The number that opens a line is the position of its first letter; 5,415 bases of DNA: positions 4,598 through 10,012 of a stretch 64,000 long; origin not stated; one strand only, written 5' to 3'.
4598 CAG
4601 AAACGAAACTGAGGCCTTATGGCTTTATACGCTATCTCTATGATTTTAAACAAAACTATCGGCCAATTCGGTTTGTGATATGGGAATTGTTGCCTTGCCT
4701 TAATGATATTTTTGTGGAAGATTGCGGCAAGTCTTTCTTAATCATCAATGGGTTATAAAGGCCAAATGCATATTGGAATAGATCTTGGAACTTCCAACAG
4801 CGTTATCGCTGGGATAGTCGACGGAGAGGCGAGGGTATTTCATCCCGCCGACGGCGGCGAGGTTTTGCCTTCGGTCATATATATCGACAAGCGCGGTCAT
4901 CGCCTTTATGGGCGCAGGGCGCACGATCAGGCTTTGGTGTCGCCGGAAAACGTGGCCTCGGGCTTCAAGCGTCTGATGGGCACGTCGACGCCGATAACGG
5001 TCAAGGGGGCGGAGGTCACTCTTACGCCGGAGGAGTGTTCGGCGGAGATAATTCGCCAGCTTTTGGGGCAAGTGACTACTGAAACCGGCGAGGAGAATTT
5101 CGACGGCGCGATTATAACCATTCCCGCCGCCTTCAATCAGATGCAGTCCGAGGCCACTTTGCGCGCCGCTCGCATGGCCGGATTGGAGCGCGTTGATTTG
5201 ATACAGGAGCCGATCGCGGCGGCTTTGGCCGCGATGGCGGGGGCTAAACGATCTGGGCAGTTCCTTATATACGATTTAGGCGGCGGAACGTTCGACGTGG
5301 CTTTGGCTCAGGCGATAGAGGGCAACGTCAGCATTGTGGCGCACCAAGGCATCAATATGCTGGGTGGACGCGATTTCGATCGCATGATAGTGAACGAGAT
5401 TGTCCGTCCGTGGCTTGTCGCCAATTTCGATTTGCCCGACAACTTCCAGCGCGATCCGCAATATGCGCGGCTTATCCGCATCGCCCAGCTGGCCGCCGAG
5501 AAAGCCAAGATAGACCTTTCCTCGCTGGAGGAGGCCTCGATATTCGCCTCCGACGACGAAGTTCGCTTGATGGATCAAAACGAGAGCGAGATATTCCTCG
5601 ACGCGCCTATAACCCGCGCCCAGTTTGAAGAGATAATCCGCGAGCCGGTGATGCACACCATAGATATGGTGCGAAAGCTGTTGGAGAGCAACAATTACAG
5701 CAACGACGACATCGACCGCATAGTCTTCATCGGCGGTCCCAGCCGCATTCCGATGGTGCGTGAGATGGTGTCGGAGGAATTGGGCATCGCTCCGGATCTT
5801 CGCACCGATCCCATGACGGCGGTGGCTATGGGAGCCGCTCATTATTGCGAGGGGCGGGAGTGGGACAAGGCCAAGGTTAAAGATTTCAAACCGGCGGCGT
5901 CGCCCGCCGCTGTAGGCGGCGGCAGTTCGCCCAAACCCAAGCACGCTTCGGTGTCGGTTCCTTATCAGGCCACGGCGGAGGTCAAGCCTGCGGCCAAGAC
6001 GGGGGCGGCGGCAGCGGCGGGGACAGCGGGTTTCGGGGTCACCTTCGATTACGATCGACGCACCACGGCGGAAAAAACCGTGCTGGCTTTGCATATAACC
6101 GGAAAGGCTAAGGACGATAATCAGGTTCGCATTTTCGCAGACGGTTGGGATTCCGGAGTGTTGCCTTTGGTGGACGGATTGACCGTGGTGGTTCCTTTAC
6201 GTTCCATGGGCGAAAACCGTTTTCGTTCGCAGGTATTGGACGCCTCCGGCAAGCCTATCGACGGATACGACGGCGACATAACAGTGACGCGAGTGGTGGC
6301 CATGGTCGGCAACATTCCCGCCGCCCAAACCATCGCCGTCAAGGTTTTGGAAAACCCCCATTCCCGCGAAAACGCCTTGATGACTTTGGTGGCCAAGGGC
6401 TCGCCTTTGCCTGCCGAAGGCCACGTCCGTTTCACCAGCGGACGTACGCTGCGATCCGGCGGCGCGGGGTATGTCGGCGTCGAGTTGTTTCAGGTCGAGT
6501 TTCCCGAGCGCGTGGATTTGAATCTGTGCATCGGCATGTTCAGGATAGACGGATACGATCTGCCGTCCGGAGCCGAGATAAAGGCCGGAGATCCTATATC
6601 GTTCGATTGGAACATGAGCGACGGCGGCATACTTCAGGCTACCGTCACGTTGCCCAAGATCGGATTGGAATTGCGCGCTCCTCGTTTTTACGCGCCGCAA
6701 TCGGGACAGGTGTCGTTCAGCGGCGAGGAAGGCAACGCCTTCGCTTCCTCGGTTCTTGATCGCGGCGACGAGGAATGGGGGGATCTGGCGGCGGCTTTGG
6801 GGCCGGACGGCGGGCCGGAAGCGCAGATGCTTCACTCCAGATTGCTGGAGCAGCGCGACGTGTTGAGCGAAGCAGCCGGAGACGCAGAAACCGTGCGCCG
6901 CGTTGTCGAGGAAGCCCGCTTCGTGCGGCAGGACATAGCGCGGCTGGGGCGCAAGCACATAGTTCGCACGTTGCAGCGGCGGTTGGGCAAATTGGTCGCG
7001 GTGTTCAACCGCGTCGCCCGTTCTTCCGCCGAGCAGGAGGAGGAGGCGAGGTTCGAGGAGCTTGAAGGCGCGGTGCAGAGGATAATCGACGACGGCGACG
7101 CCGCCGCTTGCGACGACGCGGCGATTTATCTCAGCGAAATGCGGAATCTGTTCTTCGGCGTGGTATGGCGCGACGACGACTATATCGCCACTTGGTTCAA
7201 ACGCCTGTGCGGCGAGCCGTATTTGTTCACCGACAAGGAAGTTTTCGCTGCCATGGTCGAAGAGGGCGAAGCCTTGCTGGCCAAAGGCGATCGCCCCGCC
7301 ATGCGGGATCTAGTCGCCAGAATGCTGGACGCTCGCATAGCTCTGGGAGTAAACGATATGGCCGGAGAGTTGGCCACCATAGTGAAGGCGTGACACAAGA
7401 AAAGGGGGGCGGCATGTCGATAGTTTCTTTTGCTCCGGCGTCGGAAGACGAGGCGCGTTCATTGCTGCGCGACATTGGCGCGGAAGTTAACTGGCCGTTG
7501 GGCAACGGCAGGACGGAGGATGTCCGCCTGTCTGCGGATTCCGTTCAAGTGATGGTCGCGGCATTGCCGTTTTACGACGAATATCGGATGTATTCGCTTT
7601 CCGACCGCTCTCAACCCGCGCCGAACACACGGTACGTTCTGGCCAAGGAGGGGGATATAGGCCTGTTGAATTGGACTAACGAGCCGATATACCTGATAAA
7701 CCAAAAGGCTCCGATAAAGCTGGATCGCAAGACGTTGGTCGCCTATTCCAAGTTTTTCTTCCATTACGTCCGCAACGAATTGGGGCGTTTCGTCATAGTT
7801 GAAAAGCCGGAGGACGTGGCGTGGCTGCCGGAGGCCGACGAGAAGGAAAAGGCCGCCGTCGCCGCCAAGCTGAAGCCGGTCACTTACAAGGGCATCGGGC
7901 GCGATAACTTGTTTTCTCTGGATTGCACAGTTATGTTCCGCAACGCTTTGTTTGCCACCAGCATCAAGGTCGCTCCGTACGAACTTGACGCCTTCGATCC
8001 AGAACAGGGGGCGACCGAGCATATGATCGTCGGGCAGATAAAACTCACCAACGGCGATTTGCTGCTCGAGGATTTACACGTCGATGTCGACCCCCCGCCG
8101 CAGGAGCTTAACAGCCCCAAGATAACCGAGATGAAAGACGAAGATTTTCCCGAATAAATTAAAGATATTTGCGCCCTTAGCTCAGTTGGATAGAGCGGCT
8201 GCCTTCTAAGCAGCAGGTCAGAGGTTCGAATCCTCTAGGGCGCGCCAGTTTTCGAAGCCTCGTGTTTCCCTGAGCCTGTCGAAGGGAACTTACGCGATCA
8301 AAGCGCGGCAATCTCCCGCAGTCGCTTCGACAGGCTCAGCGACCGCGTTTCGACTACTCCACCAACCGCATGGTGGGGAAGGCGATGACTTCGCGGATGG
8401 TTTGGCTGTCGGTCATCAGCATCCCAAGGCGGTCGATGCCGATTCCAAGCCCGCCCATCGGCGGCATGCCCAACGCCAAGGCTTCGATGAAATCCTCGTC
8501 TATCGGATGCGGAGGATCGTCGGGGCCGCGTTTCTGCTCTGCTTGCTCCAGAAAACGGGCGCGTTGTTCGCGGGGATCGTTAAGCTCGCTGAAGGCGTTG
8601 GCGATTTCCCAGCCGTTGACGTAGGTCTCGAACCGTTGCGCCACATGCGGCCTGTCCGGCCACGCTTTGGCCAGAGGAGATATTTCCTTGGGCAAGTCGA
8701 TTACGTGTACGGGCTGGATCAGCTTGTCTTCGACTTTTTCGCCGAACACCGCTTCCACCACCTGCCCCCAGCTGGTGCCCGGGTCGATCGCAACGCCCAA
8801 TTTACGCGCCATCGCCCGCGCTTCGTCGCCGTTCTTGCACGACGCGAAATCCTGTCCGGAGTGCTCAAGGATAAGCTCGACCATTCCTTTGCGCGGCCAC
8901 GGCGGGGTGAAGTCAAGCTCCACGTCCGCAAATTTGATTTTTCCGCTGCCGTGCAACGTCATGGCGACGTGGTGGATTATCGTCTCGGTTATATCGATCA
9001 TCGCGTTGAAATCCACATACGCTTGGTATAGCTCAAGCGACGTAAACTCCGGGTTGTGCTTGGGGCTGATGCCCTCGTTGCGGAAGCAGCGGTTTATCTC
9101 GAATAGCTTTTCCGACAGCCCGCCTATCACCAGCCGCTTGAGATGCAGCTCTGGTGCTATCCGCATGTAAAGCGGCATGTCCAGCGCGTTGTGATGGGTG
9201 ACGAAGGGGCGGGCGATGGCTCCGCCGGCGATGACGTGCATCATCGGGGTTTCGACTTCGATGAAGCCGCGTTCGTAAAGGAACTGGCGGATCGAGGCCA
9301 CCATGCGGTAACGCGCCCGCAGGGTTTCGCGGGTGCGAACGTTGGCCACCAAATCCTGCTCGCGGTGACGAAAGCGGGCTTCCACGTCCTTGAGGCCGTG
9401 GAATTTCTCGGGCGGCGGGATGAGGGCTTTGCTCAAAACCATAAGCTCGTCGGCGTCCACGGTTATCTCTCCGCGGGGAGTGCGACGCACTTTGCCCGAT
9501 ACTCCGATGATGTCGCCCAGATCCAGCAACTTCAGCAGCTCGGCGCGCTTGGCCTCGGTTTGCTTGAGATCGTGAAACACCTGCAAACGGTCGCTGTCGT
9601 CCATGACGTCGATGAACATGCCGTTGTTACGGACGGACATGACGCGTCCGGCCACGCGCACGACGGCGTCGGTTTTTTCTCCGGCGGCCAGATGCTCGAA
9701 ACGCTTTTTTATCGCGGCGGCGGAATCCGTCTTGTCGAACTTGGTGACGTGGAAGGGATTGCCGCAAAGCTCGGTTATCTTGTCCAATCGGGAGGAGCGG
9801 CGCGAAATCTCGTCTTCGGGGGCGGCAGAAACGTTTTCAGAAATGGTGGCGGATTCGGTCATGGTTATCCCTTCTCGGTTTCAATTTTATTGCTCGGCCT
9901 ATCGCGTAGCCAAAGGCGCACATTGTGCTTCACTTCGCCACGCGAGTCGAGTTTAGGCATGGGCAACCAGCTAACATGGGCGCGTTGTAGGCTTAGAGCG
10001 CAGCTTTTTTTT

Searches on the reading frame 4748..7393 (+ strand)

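Call 5: search_protein_families(library=pfam, proteins=[window:4748-7393:+])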
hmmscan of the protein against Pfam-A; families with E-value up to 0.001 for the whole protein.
window:4748-7393:+ (881 aa): 2 families
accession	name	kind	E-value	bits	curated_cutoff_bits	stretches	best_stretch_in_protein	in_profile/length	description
PF00012.26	HSP70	-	8.2e-67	226.2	20.6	1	9-368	2-373/599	Hsp70 protein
PF06723.19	MreB_Mbl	-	1e-19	71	27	2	8-218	3-188/327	MreB/Mbl protein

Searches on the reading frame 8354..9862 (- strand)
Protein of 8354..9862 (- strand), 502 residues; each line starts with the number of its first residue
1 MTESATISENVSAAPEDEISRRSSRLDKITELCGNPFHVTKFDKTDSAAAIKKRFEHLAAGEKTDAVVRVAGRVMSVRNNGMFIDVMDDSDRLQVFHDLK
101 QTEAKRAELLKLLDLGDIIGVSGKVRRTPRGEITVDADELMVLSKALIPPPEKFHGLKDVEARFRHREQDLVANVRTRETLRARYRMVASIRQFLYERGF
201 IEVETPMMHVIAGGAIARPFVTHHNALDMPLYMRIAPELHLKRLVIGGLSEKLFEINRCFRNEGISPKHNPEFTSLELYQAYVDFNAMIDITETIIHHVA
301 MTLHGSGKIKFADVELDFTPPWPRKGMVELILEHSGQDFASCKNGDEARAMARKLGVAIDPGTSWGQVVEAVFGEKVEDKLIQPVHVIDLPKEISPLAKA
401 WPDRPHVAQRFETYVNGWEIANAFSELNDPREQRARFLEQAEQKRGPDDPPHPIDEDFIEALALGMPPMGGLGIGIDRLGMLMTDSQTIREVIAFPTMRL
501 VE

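Call 5: search_protein_families(library=pfam, proteins=[window:8354-9862:-])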
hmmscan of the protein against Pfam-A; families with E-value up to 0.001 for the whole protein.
window:8354-9862:- (502 aa): 3 families
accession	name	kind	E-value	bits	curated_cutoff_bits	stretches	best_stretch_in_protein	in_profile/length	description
PF00152.25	tRNA-synt_2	-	1.4e-79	267.8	25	1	160-498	2-307/308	tRNA synthetases class II (D, K and N)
PF01336.31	tRNA_anti-codon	-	4.5e-13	49.4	27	1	68-143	1-75/75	OB-fold nucleic acid binding domain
PF01409.25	tRNA-synt_2d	-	2e-07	31.2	19.8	1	251-321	103-172/246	tRNA synthetases class II core domain (F)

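Call 18: list_cluster_members(proteins=[window:11899-11967:-, P0001, window:8354-9862:-])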
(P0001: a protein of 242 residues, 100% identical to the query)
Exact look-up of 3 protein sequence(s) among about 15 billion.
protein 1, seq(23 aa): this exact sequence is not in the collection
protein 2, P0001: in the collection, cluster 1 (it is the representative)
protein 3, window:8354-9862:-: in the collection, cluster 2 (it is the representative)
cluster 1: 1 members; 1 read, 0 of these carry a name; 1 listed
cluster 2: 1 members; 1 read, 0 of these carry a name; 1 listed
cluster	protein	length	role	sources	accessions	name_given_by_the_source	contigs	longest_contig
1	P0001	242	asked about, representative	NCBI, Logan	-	-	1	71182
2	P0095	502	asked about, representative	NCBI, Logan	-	-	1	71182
